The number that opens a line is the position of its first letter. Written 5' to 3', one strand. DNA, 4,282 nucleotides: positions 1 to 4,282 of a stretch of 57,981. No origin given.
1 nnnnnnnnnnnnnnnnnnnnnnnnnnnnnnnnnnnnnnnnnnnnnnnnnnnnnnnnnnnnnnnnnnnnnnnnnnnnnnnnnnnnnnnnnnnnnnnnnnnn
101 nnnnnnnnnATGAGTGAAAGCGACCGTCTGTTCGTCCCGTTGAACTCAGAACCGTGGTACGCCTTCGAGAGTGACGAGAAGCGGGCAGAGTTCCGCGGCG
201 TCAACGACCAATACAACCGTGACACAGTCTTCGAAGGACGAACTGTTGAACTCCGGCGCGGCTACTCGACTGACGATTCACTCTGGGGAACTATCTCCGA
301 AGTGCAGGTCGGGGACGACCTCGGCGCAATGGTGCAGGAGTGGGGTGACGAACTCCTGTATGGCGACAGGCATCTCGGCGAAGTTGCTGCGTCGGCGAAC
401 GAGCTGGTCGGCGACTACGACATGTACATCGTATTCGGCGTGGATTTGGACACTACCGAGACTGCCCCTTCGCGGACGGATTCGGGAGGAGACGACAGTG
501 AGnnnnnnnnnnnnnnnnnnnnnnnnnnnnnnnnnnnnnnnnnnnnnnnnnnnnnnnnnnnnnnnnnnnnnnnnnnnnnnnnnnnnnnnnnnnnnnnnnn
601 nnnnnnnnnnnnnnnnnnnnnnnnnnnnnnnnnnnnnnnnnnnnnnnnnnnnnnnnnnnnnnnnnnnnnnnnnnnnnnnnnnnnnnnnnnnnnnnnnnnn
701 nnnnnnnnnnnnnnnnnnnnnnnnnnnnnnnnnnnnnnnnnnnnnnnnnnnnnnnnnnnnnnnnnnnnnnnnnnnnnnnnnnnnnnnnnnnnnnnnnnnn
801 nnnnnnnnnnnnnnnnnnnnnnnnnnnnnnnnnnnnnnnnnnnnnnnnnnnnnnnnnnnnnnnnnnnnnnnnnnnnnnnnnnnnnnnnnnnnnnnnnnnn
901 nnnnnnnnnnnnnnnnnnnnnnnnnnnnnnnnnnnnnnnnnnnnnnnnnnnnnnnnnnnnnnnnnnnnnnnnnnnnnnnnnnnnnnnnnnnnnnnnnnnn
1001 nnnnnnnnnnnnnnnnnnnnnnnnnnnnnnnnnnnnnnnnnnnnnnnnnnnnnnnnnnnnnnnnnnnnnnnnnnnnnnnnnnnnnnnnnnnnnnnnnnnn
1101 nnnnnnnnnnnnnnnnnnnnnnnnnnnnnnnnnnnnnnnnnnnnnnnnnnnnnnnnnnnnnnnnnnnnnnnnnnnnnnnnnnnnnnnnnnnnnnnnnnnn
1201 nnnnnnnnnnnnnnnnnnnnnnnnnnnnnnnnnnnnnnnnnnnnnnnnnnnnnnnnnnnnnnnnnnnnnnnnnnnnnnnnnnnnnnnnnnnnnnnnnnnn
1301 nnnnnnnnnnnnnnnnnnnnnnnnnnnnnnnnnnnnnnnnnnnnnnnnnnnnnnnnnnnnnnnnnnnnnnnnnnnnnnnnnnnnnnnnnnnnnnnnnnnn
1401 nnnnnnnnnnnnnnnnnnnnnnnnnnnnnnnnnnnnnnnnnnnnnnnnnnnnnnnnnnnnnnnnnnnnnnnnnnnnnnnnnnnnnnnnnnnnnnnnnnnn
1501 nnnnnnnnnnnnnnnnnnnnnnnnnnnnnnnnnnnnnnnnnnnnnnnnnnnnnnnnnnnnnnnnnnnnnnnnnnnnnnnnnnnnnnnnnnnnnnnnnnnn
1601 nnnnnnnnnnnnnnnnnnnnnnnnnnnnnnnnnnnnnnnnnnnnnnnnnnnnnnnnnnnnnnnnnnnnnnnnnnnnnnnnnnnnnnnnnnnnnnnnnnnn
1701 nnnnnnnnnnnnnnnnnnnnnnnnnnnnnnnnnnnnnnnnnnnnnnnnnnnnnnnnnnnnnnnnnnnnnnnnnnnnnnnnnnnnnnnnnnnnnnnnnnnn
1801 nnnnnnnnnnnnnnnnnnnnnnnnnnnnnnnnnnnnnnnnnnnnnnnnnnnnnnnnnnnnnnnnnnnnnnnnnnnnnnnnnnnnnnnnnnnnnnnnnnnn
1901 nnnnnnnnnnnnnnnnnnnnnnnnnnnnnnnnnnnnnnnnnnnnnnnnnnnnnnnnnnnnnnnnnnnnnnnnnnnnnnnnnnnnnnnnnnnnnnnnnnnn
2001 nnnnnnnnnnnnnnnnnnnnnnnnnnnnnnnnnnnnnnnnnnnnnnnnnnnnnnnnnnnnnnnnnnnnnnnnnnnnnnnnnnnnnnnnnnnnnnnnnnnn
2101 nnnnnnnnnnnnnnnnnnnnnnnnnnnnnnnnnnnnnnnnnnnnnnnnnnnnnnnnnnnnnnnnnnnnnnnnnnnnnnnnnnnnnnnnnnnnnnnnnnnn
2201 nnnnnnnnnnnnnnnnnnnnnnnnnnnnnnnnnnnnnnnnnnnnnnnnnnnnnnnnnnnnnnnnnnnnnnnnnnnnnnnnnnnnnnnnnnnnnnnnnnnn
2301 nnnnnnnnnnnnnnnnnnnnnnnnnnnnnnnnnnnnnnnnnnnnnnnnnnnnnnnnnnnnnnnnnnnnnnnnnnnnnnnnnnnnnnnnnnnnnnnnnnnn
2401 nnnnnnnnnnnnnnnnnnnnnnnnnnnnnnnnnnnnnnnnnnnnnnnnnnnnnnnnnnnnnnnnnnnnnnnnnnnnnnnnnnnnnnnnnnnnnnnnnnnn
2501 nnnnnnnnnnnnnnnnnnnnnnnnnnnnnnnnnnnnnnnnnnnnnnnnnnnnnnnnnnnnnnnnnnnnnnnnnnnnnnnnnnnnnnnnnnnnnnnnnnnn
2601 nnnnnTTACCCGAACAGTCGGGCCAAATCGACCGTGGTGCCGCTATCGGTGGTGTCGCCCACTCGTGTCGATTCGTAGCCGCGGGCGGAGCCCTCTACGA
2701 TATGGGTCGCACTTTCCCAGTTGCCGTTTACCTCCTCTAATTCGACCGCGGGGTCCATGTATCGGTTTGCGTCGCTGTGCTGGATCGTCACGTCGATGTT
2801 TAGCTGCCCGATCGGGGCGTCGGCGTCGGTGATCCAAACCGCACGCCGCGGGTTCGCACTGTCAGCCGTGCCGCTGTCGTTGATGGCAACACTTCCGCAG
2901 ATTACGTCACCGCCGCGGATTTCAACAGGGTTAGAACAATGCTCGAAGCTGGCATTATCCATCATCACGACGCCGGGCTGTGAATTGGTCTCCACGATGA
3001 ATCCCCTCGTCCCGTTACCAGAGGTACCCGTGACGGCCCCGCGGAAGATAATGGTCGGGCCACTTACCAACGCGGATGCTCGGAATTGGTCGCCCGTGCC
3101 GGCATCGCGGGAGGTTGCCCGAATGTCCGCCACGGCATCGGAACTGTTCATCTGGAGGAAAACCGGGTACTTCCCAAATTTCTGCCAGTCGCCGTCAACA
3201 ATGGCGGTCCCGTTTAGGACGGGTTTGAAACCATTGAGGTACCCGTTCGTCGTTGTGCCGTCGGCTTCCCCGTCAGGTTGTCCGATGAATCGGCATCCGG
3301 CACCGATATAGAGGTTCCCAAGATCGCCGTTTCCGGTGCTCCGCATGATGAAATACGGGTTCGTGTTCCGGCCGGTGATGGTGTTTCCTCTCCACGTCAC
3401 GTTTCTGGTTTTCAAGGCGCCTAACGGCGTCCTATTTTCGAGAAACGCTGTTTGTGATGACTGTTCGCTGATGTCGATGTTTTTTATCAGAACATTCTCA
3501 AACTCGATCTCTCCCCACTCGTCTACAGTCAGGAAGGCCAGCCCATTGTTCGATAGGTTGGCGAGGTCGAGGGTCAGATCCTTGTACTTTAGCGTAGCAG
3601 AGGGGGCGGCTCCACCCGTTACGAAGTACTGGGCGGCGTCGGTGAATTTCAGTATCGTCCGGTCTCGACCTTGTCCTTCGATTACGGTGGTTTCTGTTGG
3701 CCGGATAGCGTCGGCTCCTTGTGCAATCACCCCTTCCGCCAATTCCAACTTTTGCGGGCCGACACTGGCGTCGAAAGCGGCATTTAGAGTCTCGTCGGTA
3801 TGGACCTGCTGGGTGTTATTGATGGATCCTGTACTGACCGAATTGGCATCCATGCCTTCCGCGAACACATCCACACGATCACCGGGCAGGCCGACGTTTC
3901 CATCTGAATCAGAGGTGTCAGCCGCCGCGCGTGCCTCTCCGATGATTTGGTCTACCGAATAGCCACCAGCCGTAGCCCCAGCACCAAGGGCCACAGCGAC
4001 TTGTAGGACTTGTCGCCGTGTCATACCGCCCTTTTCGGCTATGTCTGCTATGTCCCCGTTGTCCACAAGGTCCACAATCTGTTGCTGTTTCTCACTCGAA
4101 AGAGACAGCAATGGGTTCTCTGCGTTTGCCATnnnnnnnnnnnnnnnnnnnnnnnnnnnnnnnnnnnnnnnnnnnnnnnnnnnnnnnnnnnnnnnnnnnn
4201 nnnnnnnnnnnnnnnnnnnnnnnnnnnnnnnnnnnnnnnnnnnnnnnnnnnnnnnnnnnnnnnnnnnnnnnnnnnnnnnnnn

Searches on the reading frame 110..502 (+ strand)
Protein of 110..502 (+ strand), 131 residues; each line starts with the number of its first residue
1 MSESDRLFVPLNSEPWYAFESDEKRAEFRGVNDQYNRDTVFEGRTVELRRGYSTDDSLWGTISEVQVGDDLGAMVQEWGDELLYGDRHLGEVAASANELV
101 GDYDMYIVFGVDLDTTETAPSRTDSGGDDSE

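Call 41: search_protein_families(library=pfam, alignment_id=A3, max_evalue=0.001)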
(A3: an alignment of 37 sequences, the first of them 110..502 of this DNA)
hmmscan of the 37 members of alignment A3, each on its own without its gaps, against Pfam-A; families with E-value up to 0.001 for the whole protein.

A. member 1, window:110-502:+ (131 aa): 0 families

B. families by the number of members that match (of 37 scanned): 17 families
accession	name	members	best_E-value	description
PF12760.12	Zn_ribbon_IS1595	2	0.00064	Transposase zinc-ribbon domain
PF21818.3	DUF6884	1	1.5e-25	Family of unknown function (DUF6884)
PF14216.11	DUF4326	1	1.1e-24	Domain of unknown function (DUF4326)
PF01870.24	Hjc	1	2e-18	Archaeal holliday junction resolvase (hjc)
PF13455.12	MUG113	1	1.4e-12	Meiotically up-regulated gene 113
PF00589.27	Phage_integrase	1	4.5e-12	Phage integrase family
PF01663.27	Phosphodiest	1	5.3e-08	Type I phosphodiesterase / nucleotide pyrophosphatase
PF00145.23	DNA_methylase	1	1.8e-07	C-5 cytosine-specific DNA methylase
PF00535.33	Glycos_transf_2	1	4.8e-07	Glycosyl transferase family 2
PF10544.15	T5orf172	1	1.4e-06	T5orf172 domain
PF25213.1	HVO_A0261_N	1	6.5e-06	HVO_A0261 N-terminal domain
PF13392.12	HNH_3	1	9.8e-05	HNH endonuclease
PF02697.20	VAPB_antitox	1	0.00022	Putative antitoxin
PF24434.1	DUF7557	1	0.00046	Family of unknown function (DUF7557)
PF01728.25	FtsJ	1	0.00053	FtsJ-like methyltransferase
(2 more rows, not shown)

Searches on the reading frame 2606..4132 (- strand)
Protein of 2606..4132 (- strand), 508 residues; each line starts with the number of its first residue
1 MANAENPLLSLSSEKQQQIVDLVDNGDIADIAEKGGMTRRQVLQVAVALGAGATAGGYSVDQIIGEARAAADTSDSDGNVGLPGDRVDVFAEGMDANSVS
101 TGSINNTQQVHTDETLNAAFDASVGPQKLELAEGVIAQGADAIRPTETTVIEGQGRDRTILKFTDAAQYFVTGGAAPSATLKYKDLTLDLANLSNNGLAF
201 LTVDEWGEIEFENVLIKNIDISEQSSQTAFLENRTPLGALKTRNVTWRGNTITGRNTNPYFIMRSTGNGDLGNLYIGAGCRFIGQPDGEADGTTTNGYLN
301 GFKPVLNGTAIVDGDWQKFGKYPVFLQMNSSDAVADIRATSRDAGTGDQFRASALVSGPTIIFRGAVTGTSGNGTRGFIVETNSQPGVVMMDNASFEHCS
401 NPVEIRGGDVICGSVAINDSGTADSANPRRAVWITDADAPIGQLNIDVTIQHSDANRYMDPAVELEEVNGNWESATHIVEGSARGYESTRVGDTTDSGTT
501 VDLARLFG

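Call 15: search_protein_families(library=pfam, proteins=[window:2606-4132:-], max_evalue=0.01)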
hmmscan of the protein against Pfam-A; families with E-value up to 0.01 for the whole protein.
window:2606-4132:- (508 aa): 0 families

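Call 16: search_protein_families(library=phrogs, proteins=[window:2606-4132:-], max_evalue=0.01)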
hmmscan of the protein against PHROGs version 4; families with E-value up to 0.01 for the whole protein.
window:2606-4132:- (508 aa): 0 families

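Call 74: search_solved_structures(query=window:2606-4129:-, max_evalue=1)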
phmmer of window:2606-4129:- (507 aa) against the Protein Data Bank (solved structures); distinct sequences matched with E-value up to 1: 0.
